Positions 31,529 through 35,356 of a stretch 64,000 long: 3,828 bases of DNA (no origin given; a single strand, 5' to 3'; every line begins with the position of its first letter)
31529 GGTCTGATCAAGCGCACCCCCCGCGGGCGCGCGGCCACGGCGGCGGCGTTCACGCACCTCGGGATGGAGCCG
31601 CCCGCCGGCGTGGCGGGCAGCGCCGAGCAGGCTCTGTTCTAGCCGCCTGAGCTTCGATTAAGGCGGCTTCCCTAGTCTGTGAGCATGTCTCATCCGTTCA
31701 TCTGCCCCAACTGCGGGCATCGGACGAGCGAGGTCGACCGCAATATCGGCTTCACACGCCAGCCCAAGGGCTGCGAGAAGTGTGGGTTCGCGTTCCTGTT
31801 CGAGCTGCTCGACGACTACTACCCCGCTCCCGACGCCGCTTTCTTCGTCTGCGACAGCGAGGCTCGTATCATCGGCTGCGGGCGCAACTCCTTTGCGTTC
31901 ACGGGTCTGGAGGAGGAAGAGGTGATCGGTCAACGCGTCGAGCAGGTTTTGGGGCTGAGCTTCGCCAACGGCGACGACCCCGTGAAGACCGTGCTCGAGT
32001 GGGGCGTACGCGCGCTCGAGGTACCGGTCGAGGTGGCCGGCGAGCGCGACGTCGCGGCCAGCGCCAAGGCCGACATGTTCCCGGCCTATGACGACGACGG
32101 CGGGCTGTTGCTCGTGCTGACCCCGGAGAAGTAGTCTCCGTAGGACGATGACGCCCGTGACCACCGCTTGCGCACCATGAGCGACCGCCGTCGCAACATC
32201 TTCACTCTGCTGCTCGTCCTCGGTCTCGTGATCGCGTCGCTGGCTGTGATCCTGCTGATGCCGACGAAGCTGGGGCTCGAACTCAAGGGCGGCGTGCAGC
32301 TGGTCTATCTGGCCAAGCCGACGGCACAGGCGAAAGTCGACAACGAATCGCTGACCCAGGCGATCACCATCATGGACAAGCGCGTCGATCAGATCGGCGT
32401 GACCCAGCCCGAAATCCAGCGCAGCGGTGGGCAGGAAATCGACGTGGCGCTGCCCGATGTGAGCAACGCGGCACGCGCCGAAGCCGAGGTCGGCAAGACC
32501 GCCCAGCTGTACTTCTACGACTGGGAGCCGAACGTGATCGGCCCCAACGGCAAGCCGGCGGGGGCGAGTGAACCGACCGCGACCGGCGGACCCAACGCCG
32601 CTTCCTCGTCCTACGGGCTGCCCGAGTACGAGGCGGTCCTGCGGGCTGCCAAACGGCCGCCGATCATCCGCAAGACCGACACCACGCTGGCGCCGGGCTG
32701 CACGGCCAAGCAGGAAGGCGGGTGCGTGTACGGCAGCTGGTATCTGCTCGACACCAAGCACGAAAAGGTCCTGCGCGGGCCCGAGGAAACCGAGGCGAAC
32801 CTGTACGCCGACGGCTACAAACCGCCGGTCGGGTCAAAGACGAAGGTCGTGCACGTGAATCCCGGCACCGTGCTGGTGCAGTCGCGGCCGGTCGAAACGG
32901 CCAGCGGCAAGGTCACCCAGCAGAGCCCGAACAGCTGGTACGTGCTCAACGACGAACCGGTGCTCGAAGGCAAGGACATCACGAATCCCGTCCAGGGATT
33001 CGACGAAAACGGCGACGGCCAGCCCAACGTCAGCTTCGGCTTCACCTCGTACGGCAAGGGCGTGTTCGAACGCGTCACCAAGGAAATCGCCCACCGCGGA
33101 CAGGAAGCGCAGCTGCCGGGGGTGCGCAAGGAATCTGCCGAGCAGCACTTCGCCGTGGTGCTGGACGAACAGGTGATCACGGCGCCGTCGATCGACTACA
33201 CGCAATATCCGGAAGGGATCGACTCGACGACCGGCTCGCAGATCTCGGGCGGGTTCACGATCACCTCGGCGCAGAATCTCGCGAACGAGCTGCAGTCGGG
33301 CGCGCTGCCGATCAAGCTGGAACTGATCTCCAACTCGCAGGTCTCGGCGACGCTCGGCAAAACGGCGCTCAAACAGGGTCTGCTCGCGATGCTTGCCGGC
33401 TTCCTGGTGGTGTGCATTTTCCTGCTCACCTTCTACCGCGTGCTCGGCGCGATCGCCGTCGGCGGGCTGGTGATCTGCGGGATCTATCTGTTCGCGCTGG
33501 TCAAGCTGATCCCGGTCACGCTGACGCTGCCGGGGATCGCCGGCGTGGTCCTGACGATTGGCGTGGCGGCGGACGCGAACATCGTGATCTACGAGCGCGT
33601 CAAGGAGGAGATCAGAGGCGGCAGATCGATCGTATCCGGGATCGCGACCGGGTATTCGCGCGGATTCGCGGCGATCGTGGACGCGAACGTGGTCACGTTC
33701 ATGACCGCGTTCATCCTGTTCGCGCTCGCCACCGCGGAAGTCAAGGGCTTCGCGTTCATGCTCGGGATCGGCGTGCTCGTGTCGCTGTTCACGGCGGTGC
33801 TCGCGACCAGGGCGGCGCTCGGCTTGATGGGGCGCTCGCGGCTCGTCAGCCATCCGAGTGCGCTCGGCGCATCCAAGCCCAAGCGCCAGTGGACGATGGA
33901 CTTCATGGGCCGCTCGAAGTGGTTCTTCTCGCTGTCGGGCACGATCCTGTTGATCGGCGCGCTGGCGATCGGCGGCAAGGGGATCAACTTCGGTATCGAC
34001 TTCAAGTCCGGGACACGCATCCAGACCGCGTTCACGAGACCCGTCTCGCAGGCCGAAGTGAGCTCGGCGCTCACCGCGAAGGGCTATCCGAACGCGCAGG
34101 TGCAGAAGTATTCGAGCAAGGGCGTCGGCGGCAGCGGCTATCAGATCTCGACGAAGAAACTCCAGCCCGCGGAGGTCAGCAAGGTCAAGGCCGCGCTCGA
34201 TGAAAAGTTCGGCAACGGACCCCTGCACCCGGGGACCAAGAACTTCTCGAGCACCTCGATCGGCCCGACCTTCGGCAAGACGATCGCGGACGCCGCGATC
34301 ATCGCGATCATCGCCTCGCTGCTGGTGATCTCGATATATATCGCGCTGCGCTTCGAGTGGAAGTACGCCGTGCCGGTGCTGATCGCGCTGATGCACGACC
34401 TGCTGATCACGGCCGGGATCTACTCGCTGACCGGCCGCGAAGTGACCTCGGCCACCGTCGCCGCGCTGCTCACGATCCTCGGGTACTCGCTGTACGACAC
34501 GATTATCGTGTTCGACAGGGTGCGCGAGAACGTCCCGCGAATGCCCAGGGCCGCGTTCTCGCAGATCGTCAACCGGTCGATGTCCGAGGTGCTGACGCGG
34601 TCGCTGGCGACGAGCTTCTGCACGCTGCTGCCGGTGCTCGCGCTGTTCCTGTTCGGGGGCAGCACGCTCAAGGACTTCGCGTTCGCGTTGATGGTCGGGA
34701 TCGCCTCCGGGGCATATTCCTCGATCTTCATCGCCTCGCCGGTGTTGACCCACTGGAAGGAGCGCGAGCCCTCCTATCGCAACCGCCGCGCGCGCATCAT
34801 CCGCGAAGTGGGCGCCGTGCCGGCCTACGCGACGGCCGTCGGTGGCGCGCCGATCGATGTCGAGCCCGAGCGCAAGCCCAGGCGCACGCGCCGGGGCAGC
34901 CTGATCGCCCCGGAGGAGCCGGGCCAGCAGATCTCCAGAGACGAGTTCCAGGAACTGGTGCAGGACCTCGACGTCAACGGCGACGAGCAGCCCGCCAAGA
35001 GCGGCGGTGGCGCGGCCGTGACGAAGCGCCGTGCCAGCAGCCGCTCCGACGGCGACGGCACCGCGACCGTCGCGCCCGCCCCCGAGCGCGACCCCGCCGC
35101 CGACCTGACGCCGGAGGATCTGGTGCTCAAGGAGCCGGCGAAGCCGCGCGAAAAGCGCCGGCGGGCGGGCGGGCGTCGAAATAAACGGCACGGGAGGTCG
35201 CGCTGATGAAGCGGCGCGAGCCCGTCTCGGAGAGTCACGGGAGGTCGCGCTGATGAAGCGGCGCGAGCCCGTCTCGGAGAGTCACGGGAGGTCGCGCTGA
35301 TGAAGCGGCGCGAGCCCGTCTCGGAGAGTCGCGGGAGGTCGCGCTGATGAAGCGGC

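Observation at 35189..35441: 47-bp tandem array in which each unit is a hairpin and a translationally coupled 15-codon mini-ORF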

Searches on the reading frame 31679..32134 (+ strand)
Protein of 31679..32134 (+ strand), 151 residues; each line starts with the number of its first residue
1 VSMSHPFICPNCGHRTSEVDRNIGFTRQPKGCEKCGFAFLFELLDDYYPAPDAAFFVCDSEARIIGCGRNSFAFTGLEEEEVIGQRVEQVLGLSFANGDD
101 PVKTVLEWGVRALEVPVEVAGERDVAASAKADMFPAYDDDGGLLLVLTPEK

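Call 19: search_protein_families(library=pfam, proteins=[window:31679-32134:+], max_evalue=0.1)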
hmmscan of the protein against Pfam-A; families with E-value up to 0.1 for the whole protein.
window:31679-32134:+ (151 aa): 4 families
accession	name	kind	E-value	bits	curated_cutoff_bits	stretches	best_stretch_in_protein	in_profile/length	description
PF08448.16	PAS_4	-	0.0037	17.9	23.1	1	53-147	6-99/110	PAS fold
PF13426.13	PAS_9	-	0.0074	17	27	1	53-145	2-93/103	PAS domain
PF09723.15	Zn_ribbon_8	-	0.019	15.4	34.4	1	7-36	6-33/41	Zinc ribbon domain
PF13240.11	Zn_Ribbon_1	-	0.04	14.2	25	0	9-18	2-11/23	zinc-ribbon domain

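Call 51: find_encoding_contigs(protein=window:31685-32134:+, flank=5000, max_places=10)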
Protein window:31685-32134:+ (149 aa): 3 contigs read that carry it; 3 places shown.
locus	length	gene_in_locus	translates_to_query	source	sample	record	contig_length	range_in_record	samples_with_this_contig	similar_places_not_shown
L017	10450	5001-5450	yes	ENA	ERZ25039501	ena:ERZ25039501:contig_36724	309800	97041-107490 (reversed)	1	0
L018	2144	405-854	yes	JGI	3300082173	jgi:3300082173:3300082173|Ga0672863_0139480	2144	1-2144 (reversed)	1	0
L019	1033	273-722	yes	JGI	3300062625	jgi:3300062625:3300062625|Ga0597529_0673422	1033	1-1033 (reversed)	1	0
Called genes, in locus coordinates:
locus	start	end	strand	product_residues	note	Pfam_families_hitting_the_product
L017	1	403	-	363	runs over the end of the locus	PF00753:Lactamase_B, PF12706:Lactamase_B_2 (weak)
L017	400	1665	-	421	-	PF02878:PGM_PMM_I, PF02879:PGM_PMM_II, PF02880:PGM_PMM_III, PF00408:PGM_PMM_IV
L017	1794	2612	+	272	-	PF20772:TACO1_YebC_N, PF01709:Transcrip_reg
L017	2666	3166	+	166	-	PF02075:RuvC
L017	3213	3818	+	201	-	PF01330:RuvA_N, PF14520:HHH_5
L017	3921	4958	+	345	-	PF05673:DUF815 (faint), PF05496:RuvB_N, PF13191:AAA_16 (faint), PF00004:AAA, PF07728:AAA_5, PF17864:AAA_lid_4, PF05491:WHD_RuvB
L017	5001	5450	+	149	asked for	-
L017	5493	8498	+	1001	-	PF21760:SecD_1st, PF22599:SecDF_P1_head, PF02355:SecD_SecF_C, PF03176:MMPL, PF07549:Sec_GG (weak), PF02355:SecD_SecF_C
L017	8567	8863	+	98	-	-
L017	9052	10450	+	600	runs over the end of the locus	PF01368:DHH, PF02272:DHHA1, PF17768:RecJ_OB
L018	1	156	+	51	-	?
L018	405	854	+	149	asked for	-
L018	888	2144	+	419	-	?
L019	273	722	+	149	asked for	-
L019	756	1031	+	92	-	?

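Call 69: search_protein_families(library=ncbifam, proteins=[window:31685-32134:+], max_evalue=0.1)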
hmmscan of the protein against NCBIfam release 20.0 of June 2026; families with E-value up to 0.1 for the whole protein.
window:31685-32134:+ (149 aa): 2 families
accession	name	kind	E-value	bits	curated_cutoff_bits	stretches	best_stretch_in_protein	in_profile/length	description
NF047912.1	ECs_2282_CxxC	subfamily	0.018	15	37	1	4-35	2-35/60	ECs_2282 family putative zinc-binding protein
TIGR00229.1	sensory_box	domain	0.056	13.6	22.9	1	50-88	15-53/126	PAS domain S-box protein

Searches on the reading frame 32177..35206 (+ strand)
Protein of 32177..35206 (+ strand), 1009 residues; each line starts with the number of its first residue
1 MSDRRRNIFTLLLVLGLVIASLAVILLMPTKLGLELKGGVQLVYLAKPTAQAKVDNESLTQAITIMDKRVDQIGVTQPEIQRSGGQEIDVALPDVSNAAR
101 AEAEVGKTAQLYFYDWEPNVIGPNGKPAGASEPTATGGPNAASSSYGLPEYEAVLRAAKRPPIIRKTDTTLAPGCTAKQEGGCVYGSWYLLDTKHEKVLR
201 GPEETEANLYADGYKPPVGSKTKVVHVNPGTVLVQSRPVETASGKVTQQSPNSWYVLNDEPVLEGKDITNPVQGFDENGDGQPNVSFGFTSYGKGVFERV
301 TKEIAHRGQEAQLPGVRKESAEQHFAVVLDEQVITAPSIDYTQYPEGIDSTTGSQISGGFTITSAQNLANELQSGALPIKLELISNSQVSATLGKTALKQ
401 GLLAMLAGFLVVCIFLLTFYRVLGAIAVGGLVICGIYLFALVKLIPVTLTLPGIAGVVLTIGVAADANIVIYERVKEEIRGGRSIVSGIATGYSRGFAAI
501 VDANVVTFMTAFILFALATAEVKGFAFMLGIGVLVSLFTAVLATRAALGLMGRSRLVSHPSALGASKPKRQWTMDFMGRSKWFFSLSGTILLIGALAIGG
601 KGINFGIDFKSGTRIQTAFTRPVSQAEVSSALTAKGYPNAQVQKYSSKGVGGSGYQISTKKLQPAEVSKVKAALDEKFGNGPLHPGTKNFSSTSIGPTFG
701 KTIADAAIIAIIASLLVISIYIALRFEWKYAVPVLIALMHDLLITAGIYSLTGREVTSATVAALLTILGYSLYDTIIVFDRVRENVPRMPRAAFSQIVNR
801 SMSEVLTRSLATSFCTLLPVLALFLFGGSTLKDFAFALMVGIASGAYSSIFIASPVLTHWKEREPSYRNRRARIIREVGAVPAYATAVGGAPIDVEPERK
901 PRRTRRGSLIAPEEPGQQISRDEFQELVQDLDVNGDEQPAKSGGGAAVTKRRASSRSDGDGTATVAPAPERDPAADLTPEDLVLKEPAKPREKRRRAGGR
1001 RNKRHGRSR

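Call 13: find_homologous_proteins(query=window:32177-35203:+, max_evalue=1e-30)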
Query window:32177-35203:+ (1009 aa): 7274 proteins with E <= 1e-30 among 8000 candidates; the best 120 are listed.
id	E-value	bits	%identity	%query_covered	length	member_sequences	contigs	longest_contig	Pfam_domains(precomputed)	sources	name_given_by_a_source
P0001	0.0e+0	2195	98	100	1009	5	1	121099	PF21760.4,PF03176.22,PF22599.3,PF02355.23,PF07549.20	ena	-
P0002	0.0e+0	2065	93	100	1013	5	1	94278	PF21760.4,PF03176.22,PF22599.3,PF02355.23,PF07549.20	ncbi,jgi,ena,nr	ncbi:MAG TPA: protein translocase subunit SecD [Solirubrobacteraceae bacterium]|nr:protein transloca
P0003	0.0e+0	1890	84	100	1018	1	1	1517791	PF21760.4,PF03176.22,PF22599.3,PF02355.23,PF07549.20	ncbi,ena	-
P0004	0.0e+0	1882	84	100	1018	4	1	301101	PF21760.4,PF03176.22,PF22599.3,PF02355.23,PF07549.20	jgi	jgi:SecD/SecF fusion protein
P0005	0.0e+0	1816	83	98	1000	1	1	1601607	PF21760.4,PF03176.22,PF22599.3,PF02355.23,PF07549.20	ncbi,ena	-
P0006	0.0e+0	1811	83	100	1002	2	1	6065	PF21760.4,PF03176.22,PF22599.3,PF02355.23,PF07549.20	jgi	jgi:SecD/SecF fusion protein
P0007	0.0e+0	1806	81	100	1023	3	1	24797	PF21760.4,PF03176.22,PF22599.3,PF02355.23,PF07549.20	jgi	jgi:SecD/SecF fusion protein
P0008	0.0e+0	1805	82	100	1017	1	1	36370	PF21760.4,PF03176.22,PF22599.3,PF02355.23,PF07549.20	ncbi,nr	ncbi:MAG TPA: protein translocase subunit SecD [Solirubrobacteraceae bacterium]|nr:protein transloca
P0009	0.0e+0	1798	81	100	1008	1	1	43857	PF21760.4,PF03176.22,PF22599.3,PF02355.23,PF07549.20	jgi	jgi:SecD/SecF fusion protein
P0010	0.0e+0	1785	81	100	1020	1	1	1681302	PF21760.4,PF03176.22,PF22599.3,PF02355.23,PF07549.20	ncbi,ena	-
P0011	0.0e+0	1783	81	100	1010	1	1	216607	PF21760.4,PF03176.22,PF22599.3,PF02355.23,PF07549.20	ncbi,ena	-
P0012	0.0e+0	1783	80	100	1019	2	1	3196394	PF21760.4,PF03176.22,PF22599.3,PF02355.23,PF07549.20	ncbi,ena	-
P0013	0.0e+0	1781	80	100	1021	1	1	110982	PF21760.4,PF03176.22,PF22599.3,PF02355.23,PF07549.20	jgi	jgi:SecD/SecF fusion protein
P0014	0.0e+0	1777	81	100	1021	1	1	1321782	PF21760.4,PF03176.22,PF22599.3,PF02355.23,PF07549.20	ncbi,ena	-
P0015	0.0e+0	1774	80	100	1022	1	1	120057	PF21760.4,PF03176.22,PF22599.3,PF02355.23,PF07549.20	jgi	jgi:SecD/SecF fusion protein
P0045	0.0e+0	1733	78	100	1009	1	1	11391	PF21760.4,PF03176.22,PF22599.3,PF02355.23,PF07549.20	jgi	jgi:SecD/SecF fusion protein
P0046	0.0e+0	1731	79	100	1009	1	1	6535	PF21760.4,PF03176.22,PF22599.3,PF02355.23,PF07549.20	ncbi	-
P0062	0.0e+0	1712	76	98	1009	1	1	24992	PF21760.4,PF03176.22,PF22599.3,PF02355.23,PF07549.20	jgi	jgi:SecD/SecF fusion protein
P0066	0.0e+0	1706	76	98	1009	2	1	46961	PF21760.4,PF03176.22,PF22599.3,PF02355.23,PF07549.20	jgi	jgi:SecD/SecF fusion protein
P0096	0.0e+0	1689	76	100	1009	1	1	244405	PF21760.4,PF03176.22,PF22599.3,PF02355.23,PF07549.20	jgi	jgi:SecD/SecF fusion protein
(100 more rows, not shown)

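Call 14: find_encoding_contigs(protein=P0001, flank=4000, max_places=6)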
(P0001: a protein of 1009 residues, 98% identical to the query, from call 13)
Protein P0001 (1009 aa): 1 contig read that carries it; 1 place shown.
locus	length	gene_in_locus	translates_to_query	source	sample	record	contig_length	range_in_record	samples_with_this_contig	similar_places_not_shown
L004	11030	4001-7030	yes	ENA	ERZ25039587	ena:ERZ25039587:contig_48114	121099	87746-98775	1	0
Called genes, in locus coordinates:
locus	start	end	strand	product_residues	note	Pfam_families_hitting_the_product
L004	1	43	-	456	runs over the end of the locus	PF02878:PGM_PMM_I, PF02879:PGM_PMM_II, PF02880:PGM_PMM_III, PF00408:PGM_PMM_IV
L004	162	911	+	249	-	PF20772:TACO1_YebC_N, PF01709:Transcrip_reg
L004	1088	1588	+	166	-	PF02075:RuvC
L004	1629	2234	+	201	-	PF01330:RuvA_N, PF14520:HHH_5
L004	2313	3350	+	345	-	PF05496:RuvB_N, PF13191:AAA_16 (weak), PF00004:AAA, PF07728:AAA_5 (weak), PF17864:AAA_lid_4, PF05491:WHD_RuvB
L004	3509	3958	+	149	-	-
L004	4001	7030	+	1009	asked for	PF21760:SecD_1st, PF22599:SecDF_P1_head, PF02355:SecD_SecF_C, PF03176:MMPL, PF07549:Sec_GG (weak), PF02355:SecD_SecF_C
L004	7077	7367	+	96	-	-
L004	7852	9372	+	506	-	PF01368:DHH, PF02272:DHHA1, PF17768:RecJ_OB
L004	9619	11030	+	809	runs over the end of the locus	PF13328:HD_4, PF01966:HD, PF04607:RelA_SpoT, PF02824:TGS, PF19296:RelA_AH, PF28438:RelA_RIS, PF13291:ACT_4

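Call 15: find_encoding_contigs(protein=P0002, flank=4000, max_places=6)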
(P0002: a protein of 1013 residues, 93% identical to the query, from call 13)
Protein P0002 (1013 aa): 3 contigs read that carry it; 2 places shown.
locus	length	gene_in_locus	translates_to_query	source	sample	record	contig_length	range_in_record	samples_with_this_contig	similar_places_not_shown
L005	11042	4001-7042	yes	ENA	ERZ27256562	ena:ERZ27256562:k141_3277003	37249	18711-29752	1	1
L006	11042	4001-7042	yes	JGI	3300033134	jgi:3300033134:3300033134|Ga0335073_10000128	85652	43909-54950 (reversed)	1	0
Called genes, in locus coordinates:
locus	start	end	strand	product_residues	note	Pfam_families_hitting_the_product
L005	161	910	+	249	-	PF20772:TACO1_YebC_N, PF01709:Transcrip_reg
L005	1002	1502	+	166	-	PF02075:RuvC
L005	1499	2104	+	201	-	PF01330:RuvA_N, PF14520:HHH_5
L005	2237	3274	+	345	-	PF05496:RuvB_N, PF13191:AAA_16 (weak), PF00004:AAA, PF07728:AAA_5 (weak), PF17864:AAA_lid_4, PF05491:WHD_RuvB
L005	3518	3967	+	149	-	-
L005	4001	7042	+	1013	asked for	PF21760:SecD_1st, PF22599:SecDF_P1_head, PF02355:SecD_SecF_C, PF03176:MMPL, PF07549:Sec_GG (weak), PF02355:SecD_SecF_C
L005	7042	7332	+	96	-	-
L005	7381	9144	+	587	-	PF01368:DHH, PF02272:DHHA1, PF17768:RecJ_OB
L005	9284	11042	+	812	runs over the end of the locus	PF13328:HD_4, PF01966:HD, PF04607:RelA_SpoT, PF02824:TGS, PF19296:RelA_AH, PF28438:RelA_RIS, PF13291:ACT_4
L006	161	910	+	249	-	PF20772:TACO1_YebC_N, PF01709:Transcrip_reg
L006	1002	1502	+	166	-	PF02075:RuvC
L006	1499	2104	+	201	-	PF01330:RuvA_N, PF14520:HHH_5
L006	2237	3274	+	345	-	PF05496:RuvB_N, PF13191:AAA_16 (weak), PF00004:AAA, PF07728:AAA_5 (weak), PF17864:AAA_lid_4, PF05491:WHD_RuvB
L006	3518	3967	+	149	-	-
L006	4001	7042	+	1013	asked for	PF21760:SecD_1st, PF22599:SecDF_P1_head, PF02355:SecD_SecF_C, PF03176:MMPL, PF07549:Sec_GG (weak), PF02355:SecD_SecF_C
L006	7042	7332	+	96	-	-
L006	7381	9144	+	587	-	PF01368:DHH, PF02272:DHHA1, PF17768:RecJ_OB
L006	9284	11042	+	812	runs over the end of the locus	PF13328:HD_4, PF01966:HD, PF04607:RelA_SpoT, PF02824:TGS, PF19296:RelA_AH, PF28438:RelA_RIS, PF13291:ACT_4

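Call 24: find_encoding_contigs(protein=P0003, flank=2500, max_places=3)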
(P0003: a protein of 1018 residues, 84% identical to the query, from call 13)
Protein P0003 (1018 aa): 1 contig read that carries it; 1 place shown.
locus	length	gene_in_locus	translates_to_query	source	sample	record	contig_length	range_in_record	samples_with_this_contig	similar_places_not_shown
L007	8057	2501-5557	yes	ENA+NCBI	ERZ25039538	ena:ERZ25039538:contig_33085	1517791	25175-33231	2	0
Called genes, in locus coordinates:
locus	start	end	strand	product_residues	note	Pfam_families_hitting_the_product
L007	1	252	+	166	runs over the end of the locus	PF02075:RuvC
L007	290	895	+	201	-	PF01330:RuvA_N, PF14520:HHH_5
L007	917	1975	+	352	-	PF05673:DUF815 (faint), PF05496:RuvB_N, PF13191:AAA_16 (faint), PF00004:AAA, PF07728:AAA_5 (weak), PF17864:AAA_lid_4, PF05491:WHD_RuvB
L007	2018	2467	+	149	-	-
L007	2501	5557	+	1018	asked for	PF21760:SecD_1st, PF22599:SecDF_P1_head, PF02355:SecD_SecF_C, PF03176:MMPL, PF07549:Sec_GG, PF02355:SecD_SecF_C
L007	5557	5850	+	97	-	-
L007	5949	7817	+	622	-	PF01368:DHH, PF02272:DHHA1, PF17768:RecJ_OB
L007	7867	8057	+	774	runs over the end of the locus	PF13328:HD_4, PF01966:HD, PF04607:RelA_SpoT, PF02824:TGS, PF19296:RelA_AH, PF28438:RelA_RIS, PF13291:ACT_4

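Call 25: find_encoding_contigs(protein=P0005, flank=2500, max_places=3)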
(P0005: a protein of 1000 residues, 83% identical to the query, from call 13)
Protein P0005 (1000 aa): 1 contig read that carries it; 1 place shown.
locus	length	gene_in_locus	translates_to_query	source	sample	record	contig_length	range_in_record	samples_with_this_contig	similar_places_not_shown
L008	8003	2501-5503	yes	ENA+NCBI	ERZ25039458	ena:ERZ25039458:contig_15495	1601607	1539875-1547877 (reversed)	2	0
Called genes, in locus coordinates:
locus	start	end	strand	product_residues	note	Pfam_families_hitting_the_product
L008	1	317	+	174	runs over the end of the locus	PF02075:RuvC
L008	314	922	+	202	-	PF01330:RuvA_N, PF14520:HHH_5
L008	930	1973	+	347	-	PF05496:RuvB_N, PF13191:AAA_16 (weak), PF00004:AAA, PF07728:AAA_5 (weak), PF17864:AAA_lid_4, PF05491:WHD_RuvB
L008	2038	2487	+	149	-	-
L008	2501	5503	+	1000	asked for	PF21760:SecD_1st, PF22599:SecDF_P1_head, PF02355:SecD_SecF_C, PF03176:MMPL, PF07549:Sec_GG (weak), PF02355:SecD_SecF_C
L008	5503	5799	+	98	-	-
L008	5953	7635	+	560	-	PF01368:DHH, PF02272:DHHA1, PF17768:RecJ_OB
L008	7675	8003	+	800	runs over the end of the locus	PF13328:HD_4, PF01966:HD, PF04607:RelA_SpoT, PF02824:TGS, PF19296:RelA_AH, PF28438:RelA_RIS, PF13291:ACT_4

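Call 30: find_encoding_contigs(protein=window:32177-35206:+, flank=3000, max_places=10)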
Protein window:32177-35206:+ (1009 aa): no gene with exactly this product is on record in the collection.
